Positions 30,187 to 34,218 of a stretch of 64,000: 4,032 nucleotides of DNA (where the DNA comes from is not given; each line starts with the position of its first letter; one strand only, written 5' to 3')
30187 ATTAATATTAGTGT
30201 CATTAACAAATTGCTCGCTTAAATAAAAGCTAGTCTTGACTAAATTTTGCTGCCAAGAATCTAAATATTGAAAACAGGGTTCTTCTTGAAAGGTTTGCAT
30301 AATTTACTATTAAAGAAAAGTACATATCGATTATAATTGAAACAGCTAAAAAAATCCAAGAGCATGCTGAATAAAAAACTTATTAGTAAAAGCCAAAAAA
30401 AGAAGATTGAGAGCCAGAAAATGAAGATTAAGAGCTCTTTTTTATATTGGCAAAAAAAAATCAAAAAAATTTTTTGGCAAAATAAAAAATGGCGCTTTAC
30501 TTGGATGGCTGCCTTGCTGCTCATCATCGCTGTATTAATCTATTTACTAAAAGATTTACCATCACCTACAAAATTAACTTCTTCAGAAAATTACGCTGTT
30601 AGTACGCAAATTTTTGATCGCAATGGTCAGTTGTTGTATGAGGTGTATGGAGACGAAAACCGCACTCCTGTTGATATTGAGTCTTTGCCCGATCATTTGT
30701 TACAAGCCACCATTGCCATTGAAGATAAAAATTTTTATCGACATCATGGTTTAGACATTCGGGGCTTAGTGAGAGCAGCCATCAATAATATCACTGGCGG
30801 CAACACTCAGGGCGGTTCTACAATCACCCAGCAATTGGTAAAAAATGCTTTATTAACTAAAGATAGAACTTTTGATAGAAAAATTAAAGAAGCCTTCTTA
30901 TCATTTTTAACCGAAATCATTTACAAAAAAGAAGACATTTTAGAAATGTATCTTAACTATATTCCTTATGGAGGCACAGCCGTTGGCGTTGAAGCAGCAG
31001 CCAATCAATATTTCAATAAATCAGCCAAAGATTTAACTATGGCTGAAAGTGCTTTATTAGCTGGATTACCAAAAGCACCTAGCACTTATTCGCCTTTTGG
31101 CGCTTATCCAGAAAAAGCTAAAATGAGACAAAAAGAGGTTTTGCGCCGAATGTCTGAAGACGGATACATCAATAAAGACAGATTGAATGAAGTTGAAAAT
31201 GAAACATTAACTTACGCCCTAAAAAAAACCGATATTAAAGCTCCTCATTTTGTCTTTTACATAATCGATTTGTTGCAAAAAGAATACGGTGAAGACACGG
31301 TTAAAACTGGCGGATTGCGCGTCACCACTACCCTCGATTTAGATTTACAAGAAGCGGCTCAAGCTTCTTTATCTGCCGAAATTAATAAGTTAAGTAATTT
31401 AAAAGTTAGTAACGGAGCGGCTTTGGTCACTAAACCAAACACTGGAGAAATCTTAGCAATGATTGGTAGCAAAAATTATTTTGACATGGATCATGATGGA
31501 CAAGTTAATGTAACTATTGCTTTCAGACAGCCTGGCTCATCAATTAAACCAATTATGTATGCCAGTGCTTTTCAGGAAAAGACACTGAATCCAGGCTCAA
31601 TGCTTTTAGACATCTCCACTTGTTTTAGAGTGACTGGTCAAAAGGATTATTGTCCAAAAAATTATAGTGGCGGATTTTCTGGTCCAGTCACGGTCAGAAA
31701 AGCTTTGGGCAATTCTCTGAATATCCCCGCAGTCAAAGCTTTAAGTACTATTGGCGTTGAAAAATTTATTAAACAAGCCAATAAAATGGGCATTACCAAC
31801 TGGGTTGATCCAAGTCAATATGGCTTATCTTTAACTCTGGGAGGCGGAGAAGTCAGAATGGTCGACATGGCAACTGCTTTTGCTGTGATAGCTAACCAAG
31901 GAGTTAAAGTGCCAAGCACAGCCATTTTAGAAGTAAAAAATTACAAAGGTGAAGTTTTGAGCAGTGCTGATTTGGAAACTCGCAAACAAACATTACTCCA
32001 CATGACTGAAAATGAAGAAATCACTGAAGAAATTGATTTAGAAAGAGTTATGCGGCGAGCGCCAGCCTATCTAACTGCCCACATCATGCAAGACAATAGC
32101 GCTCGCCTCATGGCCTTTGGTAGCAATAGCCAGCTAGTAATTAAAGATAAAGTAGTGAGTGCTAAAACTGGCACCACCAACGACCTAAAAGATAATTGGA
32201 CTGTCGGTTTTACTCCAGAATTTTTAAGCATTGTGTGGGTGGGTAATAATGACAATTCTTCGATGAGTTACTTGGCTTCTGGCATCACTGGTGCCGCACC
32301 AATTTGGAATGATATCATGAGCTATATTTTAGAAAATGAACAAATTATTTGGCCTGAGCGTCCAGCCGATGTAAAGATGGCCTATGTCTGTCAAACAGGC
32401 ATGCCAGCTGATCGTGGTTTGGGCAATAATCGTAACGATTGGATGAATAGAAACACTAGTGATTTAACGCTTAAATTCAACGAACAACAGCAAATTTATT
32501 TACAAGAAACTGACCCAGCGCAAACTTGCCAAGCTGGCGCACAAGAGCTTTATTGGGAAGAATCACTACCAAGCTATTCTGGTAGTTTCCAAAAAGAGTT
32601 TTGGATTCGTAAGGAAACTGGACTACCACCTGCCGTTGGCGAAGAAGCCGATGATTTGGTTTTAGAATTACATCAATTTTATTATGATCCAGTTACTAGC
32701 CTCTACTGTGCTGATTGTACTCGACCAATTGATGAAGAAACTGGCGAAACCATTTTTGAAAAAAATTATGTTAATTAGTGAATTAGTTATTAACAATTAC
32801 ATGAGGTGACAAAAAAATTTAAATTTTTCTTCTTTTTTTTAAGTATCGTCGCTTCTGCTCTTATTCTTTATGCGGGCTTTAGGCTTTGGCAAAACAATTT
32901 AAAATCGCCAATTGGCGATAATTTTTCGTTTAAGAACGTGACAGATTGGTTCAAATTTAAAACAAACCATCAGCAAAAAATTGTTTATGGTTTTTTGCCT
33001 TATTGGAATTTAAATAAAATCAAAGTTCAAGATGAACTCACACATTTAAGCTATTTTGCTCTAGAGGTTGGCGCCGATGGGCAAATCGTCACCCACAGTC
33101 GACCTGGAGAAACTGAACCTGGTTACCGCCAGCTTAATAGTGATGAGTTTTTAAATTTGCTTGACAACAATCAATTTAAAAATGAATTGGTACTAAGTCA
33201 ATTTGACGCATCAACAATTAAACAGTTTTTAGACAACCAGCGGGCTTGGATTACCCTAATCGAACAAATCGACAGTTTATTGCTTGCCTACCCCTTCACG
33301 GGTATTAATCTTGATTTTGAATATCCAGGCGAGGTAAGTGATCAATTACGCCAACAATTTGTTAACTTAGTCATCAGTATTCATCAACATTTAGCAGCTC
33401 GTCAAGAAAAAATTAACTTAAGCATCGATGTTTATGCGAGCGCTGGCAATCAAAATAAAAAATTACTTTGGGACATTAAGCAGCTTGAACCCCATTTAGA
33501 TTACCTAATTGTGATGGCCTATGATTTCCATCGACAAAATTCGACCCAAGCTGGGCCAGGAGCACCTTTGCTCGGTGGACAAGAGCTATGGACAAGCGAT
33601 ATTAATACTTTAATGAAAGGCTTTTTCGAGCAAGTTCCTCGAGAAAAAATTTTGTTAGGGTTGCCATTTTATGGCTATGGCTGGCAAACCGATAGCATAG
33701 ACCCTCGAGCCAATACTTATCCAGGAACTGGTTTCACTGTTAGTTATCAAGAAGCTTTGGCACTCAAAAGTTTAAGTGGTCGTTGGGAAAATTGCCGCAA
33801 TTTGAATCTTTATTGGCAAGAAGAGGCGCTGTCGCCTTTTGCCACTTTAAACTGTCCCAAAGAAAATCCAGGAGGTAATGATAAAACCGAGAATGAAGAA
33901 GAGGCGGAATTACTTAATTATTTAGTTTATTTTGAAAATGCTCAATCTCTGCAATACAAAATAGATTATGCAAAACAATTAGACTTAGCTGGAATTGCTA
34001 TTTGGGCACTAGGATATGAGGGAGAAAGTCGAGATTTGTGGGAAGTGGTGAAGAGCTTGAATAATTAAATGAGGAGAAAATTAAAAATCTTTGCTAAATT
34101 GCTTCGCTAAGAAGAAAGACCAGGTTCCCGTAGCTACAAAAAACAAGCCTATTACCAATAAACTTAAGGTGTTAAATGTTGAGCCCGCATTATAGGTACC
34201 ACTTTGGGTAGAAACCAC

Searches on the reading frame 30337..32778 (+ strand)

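Call 10: search_protein_families(library=pfam, proteins=[window:30337-32778:+], max_evalue=0.001)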
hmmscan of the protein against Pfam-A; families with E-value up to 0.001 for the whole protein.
window:30337-32778:+ (813 aa): 2 families
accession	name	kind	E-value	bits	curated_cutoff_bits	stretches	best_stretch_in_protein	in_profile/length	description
PF00912.28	Transgly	-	7.5e-63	211.6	27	1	97-272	2-177/178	Transglycosylase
PF00905.27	Transpeptidase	-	1.6e-18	67.4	22.1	1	360-661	1-298/299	Penicillin binding protein transpeptidase domain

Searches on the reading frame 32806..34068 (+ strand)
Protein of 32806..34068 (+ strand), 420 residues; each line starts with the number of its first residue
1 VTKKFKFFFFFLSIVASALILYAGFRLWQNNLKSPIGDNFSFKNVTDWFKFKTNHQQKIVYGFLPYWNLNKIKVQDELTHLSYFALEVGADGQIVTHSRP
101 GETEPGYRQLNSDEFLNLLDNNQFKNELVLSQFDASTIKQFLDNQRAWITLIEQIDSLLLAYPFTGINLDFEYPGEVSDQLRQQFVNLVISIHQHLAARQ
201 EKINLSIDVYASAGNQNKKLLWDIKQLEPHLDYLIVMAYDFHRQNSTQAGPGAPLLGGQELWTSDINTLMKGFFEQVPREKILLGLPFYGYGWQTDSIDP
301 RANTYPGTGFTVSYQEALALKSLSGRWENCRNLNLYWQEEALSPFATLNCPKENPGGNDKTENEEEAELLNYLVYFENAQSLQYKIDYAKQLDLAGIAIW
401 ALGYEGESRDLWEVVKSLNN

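Call 10: search_protein_families(library=pfam, proteins=[window:32806-34068:+], max_evalue=0.001)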
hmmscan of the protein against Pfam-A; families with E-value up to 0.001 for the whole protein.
window:32806-34068:+ (420 aa): 1 family
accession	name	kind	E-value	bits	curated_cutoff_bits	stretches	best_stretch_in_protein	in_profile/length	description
PF00704.34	Glyco_hydro_18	-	1.1e-33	117.7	29.6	1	67-404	9-316/317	Glycosyl hydrolases family 18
